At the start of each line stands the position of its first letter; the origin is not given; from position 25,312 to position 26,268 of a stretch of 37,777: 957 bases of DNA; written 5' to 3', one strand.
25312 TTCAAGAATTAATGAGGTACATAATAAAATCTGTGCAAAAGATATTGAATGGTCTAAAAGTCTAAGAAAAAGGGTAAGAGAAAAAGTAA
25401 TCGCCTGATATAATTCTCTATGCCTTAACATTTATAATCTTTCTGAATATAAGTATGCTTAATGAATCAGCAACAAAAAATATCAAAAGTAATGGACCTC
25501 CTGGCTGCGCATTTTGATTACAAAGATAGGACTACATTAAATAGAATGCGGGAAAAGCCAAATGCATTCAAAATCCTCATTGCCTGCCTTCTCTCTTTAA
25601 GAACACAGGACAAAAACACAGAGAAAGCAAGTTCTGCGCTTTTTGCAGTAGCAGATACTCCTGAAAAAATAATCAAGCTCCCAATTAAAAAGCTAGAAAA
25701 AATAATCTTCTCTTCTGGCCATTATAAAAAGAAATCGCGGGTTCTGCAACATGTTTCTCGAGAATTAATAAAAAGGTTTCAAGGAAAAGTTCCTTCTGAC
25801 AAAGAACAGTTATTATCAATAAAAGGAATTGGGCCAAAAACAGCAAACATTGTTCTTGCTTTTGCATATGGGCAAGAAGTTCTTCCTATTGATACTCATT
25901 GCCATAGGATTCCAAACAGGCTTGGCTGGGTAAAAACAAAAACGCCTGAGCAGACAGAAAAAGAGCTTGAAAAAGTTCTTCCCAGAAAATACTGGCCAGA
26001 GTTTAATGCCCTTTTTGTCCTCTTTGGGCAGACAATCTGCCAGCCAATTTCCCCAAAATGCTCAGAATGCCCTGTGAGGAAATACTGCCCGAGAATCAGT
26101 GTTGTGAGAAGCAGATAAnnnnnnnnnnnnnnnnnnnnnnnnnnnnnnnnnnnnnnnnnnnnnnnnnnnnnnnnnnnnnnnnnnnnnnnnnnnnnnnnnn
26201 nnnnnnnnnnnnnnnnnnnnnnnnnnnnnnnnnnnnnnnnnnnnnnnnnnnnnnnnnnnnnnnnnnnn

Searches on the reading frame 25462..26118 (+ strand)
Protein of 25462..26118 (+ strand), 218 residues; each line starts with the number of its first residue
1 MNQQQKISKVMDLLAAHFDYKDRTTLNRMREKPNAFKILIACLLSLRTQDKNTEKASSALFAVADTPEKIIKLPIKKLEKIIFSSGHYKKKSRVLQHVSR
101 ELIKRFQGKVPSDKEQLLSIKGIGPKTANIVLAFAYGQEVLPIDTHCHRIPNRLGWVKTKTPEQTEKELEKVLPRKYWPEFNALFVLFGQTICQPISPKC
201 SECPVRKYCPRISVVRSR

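Call 7: search_protein_families(library=pfam, proteins=[window:25462-26118:+], max_evalue=0.1)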
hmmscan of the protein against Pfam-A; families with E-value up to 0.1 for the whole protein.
window:25462-26118:+ (218 aa): 7 families
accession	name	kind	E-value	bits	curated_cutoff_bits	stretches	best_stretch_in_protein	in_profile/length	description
PF00730.31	HhH-GPD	-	1.3e-18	67.7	26.2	1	40-174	1-107/108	HhH-GPD superfamily base excision DNA repair protein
PF00633.29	HHH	-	8.3e-08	32.2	24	1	105-134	1-30/30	Helix-hairpin-helix motif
PF10576.14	EndIII_4Fe-2S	-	0.00085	20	20.5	1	193-209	1-17/17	Iron-sulfur binding domain of endonuclease III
PF22175.2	Ogg-HhH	-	0.00097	19.2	27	1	26-168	11-156/173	8-oxoguanine DNA glycosylase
PF05559.16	DUF763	-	0.0022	17.7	35.5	1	48-129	198-283/319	Protein of unknown function (DUF763)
PF14520.12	HHH_5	-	0.0052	17.7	27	1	115-131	2-18/57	Helix-hairpin-helix domain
PF12826.13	HHH_2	-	0.096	13.3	27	0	113-134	33-54/64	Helix-hairpin-helix motif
